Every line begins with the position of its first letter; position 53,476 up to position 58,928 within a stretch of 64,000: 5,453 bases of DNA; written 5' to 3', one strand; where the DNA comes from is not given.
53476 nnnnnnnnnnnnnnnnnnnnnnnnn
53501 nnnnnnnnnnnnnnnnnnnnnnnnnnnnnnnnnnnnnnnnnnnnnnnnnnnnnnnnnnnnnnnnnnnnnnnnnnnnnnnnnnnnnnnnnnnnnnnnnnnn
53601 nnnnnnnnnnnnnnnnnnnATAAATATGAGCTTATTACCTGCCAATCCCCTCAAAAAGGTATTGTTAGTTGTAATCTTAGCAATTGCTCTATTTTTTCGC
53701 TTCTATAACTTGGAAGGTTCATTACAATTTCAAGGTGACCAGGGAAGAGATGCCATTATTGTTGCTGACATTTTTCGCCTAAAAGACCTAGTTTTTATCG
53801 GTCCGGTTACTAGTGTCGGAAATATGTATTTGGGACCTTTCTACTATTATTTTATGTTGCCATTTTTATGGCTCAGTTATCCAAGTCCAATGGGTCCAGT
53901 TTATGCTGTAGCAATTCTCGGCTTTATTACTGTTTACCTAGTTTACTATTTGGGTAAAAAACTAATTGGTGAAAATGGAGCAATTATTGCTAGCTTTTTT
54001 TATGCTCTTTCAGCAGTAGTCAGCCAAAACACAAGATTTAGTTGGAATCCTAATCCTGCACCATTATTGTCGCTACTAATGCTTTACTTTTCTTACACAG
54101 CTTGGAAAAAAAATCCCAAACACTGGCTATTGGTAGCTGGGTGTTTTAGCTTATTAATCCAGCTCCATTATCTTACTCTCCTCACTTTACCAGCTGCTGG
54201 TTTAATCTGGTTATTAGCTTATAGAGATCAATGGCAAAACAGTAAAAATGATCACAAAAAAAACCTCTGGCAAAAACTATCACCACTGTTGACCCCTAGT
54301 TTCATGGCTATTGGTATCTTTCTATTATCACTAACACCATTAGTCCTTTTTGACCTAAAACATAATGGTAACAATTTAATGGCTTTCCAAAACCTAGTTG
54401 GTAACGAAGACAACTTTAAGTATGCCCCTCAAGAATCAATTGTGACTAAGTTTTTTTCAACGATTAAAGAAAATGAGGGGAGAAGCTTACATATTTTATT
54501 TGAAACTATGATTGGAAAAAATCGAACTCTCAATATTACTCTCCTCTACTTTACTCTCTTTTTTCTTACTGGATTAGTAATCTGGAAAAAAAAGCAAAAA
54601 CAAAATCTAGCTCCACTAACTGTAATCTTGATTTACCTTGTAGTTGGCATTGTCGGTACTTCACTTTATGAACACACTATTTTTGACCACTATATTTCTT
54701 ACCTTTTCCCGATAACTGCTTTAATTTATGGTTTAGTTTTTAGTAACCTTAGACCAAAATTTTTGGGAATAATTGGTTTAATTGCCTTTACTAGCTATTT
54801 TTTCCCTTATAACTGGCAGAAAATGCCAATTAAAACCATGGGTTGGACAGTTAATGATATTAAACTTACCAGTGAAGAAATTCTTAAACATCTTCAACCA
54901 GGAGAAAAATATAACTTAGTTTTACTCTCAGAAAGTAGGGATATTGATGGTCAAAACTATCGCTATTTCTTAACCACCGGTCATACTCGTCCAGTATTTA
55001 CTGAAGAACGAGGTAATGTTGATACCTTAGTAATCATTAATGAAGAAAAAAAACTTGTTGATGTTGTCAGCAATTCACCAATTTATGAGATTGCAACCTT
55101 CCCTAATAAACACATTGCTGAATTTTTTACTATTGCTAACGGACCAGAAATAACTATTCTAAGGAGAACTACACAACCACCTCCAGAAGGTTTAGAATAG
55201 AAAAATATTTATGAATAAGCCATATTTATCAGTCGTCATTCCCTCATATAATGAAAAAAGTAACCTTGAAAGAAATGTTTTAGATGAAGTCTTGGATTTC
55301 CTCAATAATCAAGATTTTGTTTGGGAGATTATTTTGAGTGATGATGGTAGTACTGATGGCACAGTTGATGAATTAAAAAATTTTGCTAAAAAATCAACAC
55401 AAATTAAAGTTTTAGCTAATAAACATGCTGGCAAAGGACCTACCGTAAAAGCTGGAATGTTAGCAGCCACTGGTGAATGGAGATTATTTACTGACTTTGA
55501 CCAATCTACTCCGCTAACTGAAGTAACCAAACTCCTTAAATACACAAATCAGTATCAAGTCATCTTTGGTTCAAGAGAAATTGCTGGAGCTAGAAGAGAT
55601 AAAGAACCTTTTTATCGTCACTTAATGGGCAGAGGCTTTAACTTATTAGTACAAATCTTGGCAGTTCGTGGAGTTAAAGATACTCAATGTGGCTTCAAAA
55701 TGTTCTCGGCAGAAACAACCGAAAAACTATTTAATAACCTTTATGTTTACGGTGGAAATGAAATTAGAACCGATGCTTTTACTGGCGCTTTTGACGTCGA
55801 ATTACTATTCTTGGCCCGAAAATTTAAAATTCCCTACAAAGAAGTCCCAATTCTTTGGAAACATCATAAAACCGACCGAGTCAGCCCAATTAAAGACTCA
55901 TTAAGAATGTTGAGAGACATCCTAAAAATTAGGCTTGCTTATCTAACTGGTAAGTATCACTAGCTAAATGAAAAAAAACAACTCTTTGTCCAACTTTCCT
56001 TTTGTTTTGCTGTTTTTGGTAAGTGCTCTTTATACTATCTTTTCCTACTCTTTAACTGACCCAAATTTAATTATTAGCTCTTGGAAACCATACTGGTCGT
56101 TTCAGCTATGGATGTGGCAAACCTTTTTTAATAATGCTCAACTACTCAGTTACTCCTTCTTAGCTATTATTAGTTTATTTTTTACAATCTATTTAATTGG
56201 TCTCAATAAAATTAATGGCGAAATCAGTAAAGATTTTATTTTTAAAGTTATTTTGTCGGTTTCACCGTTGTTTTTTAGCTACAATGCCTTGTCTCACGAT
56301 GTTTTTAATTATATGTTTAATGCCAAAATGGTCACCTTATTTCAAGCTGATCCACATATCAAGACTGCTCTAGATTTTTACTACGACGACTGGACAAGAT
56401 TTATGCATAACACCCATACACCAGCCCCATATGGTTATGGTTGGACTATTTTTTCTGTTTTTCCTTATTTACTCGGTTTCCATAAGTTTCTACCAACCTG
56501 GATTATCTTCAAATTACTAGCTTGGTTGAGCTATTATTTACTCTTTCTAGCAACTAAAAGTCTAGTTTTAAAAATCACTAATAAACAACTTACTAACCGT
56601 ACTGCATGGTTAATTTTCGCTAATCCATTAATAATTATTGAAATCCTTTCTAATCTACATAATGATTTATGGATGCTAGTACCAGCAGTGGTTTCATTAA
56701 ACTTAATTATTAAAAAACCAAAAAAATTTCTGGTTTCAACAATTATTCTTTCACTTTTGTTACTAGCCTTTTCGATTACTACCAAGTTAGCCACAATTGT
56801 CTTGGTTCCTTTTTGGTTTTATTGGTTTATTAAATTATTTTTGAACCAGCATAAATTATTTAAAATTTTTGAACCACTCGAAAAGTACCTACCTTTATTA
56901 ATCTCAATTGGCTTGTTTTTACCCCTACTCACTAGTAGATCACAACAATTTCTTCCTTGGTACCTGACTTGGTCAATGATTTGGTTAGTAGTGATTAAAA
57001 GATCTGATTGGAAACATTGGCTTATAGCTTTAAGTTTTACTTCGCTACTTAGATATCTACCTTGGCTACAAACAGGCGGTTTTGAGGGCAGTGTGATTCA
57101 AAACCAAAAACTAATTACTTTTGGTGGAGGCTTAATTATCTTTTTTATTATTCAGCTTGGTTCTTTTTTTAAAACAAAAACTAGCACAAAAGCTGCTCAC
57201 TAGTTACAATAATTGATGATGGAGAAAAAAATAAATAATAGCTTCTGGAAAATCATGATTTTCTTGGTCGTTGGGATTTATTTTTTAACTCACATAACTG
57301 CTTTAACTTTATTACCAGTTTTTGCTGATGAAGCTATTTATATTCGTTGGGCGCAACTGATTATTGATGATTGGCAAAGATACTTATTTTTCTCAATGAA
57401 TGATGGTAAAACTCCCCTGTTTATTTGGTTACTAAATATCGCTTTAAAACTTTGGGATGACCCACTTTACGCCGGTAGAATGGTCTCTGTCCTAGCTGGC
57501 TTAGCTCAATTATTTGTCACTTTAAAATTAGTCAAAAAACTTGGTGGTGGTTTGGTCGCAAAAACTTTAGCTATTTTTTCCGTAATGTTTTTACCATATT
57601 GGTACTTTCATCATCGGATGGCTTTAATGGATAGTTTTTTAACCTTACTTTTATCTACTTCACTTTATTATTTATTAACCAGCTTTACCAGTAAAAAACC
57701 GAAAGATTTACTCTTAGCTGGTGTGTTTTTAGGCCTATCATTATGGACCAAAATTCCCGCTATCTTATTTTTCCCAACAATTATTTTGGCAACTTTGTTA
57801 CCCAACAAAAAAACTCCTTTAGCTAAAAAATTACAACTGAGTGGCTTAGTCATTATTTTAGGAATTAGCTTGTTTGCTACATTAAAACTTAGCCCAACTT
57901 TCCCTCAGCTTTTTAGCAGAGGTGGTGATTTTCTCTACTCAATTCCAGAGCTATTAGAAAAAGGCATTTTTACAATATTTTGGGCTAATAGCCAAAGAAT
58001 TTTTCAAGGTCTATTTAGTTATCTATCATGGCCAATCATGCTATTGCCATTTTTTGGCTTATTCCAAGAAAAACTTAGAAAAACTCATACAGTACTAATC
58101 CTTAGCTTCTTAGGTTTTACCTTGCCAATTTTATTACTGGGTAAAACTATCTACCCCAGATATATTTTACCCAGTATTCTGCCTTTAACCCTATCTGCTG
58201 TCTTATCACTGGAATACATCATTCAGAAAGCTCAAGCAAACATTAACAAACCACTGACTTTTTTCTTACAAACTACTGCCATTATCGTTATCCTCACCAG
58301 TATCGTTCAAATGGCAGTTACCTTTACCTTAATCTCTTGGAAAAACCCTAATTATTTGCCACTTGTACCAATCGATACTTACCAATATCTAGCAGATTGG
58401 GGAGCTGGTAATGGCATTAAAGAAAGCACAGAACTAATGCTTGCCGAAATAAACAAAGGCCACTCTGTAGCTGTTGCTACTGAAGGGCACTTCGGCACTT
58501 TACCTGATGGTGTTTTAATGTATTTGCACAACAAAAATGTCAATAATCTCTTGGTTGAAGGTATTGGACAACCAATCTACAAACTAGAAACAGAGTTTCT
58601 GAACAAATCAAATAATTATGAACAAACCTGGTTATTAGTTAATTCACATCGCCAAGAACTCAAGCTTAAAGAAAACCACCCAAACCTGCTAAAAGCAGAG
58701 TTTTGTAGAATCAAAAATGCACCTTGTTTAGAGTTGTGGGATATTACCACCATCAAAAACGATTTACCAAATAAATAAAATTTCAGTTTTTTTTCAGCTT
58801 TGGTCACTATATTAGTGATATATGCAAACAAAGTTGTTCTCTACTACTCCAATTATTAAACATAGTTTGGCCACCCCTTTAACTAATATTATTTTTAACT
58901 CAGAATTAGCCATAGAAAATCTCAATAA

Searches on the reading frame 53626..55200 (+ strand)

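Call 30: search_protein_families(library=pfam, proteins=[window:53626-55200:+], max_evalue=0.0001)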
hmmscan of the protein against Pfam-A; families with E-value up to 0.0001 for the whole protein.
window:53626-55200:+ (524 aa): 1 family
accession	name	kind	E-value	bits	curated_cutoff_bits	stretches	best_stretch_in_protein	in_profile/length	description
PF13231.12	PMT_2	-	3.8e-11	43.9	26.1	1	71-203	4-138/160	Dolichyl-phosphate-mannose-protein mannosyltransferase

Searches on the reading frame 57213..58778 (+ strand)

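Call 30: search_protein_families(library=pfam, proteins=[window:57213-58778:+], max_evalue=0.0001)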
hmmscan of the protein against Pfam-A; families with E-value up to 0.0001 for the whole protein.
window:57213-58778:+ (521 aa): 2 families
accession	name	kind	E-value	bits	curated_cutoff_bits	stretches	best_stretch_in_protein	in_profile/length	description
PF13231.12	PMT_2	-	1.5e-13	51.7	26.1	1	66-216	2-151/160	Dolichyl-phosphate-mannose-protein mannosyltransferase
PF02366.24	PMT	-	1.8e-06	28.2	22.7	1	65-196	61-198/245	Dolichyl-phosphate-mannose-protein mannosyltransferase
